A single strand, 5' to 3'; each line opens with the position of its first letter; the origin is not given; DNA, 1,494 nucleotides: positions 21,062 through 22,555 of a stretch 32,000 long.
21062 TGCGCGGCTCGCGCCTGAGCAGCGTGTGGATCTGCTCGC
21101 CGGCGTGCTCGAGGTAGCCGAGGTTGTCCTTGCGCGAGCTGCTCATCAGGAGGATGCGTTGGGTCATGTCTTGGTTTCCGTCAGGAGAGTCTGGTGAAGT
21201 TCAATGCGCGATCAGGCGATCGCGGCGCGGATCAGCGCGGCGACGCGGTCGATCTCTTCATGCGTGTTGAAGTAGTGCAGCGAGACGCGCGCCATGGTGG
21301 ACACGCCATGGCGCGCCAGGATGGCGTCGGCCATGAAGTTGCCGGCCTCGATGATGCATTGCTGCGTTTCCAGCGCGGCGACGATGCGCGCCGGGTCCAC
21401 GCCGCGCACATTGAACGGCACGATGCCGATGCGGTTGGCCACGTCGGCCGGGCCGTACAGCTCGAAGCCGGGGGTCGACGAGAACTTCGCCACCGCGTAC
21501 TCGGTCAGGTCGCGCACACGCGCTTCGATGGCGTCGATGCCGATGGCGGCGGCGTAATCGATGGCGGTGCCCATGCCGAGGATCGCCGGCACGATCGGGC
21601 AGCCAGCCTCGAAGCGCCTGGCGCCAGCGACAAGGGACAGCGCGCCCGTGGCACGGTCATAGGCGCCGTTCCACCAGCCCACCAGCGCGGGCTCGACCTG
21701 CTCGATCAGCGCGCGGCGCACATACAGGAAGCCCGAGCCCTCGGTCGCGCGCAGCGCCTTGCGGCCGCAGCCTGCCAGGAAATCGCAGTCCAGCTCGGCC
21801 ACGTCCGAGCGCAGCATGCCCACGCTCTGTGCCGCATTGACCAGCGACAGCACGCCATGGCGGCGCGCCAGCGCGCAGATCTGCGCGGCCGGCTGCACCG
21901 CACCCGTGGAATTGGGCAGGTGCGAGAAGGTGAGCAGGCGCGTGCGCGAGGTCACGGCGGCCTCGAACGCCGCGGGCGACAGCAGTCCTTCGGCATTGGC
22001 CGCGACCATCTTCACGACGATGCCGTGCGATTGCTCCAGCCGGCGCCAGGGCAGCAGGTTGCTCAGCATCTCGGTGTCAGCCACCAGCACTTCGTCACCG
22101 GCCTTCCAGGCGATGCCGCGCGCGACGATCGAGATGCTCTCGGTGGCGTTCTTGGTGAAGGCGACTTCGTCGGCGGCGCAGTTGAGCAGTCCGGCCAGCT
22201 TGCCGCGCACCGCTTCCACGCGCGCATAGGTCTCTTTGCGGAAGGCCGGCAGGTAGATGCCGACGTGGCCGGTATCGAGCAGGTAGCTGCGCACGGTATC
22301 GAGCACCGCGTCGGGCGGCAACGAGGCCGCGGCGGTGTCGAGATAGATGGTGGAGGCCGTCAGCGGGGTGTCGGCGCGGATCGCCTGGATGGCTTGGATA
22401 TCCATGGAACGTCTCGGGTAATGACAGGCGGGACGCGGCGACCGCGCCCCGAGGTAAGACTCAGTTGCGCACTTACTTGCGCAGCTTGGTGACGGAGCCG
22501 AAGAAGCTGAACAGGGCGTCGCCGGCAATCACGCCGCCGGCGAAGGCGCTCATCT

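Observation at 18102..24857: IclR-OPT-PLP enzyme-PepE-porin-DUF1177: candidate envelope-spanning peptide uptake and catabolism system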

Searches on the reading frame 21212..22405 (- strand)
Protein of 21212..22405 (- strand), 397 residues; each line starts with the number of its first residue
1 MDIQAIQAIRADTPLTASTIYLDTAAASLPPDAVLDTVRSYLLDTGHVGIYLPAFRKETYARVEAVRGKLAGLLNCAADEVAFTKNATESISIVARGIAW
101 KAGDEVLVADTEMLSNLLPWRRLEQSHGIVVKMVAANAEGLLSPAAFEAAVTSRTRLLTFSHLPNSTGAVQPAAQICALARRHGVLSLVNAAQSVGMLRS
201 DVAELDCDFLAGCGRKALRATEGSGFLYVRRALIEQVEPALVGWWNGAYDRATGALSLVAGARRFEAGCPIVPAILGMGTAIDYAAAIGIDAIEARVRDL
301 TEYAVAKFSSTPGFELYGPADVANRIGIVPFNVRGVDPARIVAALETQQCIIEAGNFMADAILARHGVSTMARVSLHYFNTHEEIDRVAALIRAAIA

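Call 4: search_protein_families(library=pfam, proteins=[window:21212-22405:-], max_evalue=0.01)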
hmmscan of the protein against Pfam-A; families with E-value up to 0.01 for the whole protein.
window:21212-22405:- (397 aa): 3 families
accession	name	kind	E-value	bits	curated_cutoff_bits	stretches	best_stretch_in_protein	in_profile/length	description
PF00266.25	Aminotran_5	-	6.4e-82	275.9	21.5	1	20-388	1-371/371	Aminotransferase class-V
PF01041.23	DegT_DnrJ_EryC1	-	4.9e-05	23.1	19.8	1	78-197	39-152/360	DegT/DnrJ/EryC1/StrS aminotransferase family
PF00155.27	Aminotran_1_2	-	0.0019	17.9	19.7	1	48-204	35-207/361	Aminotransferase class I and II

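Call 5: search_protein_families(library=ncbifam, proteins=[window:21212-22405:-], max_evalue=0.01)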
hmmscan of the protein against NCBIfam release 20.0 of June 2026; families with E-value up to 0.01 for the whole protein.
window:21212-22405:- (397 aa): 31 families (the best 25 are shown)
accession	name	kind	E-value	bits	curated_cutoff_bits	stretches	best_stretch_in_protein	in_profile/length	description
TIGR01979.1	sufS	subfamily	2.6e-76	257.1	475.1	1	18-390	18-393/403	SufS family cysteine desulfurase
NF041166.1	f2_encap_cargo1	exception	1.7e-62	212.4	800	1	8-392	229-620/623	family 2A encapsulin nanocompartment cargo protein cysteine desulfurase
NF006791.0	PRK09295.1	equivalog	1.6e-61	208.7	661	1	6-392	5-399/406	cysteine desulfurase SufS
TIGR01977.1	am_tr_V_EF2568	hypoth_equivalog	6.7e-53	180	377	1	20-392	1-373/376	cysteine desulfurase family protein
TIGR03392.1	FeS_syn_CsdA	equivalog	4.2e-52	177.6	493.6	1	14-396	11-393/398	cysteine desulfurase CsdA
NF008126.0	PRK10874.1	equivalog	8.1e-52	176.7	607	1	7-396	7-396/401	cysteine desulfurase CsdA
TIGR01976.1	am_tr_V_VC1184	hypoth_equivalog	1.3e-50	172.9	352.35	1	6-390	3-399/401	cysteine desulfurase-like protein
NF040779.1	Sec_lyase_SclA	exception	4.6e-39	134.4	525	1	20-388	1-369/378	selenocysteine lyase SclA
TIGR03402.1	FeS_nifS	equivalog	6.9e-30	104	530.75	1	20-356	1-319/379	cysteine desulfurase NifS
TIGR04343.1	egtE_PLP_lyase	equivalog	2e-29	102.5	400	1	17-391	12-367/370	ergothioneine biosynthesis PLP-dependent enzyme EgtE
TIGR03235.1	DNA_S_dndA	equivalog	5.8e-29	101.5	480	1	21-369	1-336/353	cysteine desulfurase DndA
NF010611.0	PRK14012.1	equivalog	1.1e-26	93.8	548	1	19-310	6-285/406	IscS subfamily cysteine desulfurase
TIGR02006.1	IscS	equivalog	8.6e-26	90.9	643.2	1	19-309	4-280/402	IscS subfamily cysteine desulfurase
TIGR03403.1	nifS_epsilon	equivalog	1.8e-19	69.8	587.7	1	20-395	1-372/382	NifS family cysteine desulfurase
NF051467.1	peri_mod_PvdN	equivalog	7.6e-18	64.4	650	1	56-394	91-423/425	pyoverdine-tailoring periplasmic protein PvdN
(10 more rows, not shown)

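Call 10: search_solved_structures(query=window:21212-22405:-, max_evalue=1e-10, show_alignments=1)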
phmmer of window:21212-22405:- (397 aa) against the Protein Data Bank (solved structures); distinct sequences matched with E-value up to 1e-10: 71 (the best 60 are shown).
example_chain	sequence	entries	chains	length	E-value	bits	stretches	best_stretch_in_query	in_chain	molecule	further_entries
7ceq_A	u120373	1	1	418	9e-56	192.7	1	19-391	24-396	Cysteine desulfurase SufS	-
7cer_A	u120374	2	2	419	9e-56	192.7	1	19-391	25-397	Cysteine desulfurase SufS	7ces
5j8q_A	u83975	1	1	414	1.2e-55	192.3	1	19-391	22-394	Cysteine desulfurase SufS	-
5xt5_A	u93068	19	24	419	1.2e-55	192.2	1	19-391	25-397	Cysteine desulfurase SufS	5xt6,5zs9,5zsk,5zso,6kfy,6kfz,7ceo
7e6a_A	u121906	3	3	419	1.2e-55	192.2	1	19-391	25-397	Cysteine desulfurase SufS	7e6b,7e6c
7rrn_A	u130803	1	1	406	7.2e-55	189.7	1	7-390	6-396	Cysteine desulfurase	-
7e6d_A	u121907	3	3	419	8.4e-55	189.5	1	19-391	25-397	Cysteine desulfurase SufS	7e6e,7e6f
6o12_A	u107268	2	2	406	9.5e-55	189.3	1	7-390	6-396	Cysteine desulfurase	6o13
6mri_A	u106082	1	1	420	9.5e-55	189.3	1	6-390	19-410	Cysteine desulfurase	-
5db5_A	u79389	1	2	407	1.2e-54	189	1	6-390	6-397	Cysteine desulfurase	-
1jf9_A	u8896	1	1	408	1.2e-54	189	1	6-390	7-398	SELENOCYSTEINE LYASE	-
1i29_A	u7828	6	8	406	1.3e-54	188.9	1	7-390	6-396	CSDB | Selenocysteine lyase | Cysteine desulfurase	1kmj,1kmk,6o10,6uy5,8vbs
6o11_A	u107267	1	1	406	1.3e-54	188.9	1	7-390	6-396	Cysteine desulfurase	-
7ruj_A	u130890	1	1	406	1.3e-54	188.9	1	7-390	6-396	Cysteine desulfurase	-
6mr2_A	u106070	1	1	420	1.4e-54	188.8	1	6-390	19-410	Cysteine desulfurase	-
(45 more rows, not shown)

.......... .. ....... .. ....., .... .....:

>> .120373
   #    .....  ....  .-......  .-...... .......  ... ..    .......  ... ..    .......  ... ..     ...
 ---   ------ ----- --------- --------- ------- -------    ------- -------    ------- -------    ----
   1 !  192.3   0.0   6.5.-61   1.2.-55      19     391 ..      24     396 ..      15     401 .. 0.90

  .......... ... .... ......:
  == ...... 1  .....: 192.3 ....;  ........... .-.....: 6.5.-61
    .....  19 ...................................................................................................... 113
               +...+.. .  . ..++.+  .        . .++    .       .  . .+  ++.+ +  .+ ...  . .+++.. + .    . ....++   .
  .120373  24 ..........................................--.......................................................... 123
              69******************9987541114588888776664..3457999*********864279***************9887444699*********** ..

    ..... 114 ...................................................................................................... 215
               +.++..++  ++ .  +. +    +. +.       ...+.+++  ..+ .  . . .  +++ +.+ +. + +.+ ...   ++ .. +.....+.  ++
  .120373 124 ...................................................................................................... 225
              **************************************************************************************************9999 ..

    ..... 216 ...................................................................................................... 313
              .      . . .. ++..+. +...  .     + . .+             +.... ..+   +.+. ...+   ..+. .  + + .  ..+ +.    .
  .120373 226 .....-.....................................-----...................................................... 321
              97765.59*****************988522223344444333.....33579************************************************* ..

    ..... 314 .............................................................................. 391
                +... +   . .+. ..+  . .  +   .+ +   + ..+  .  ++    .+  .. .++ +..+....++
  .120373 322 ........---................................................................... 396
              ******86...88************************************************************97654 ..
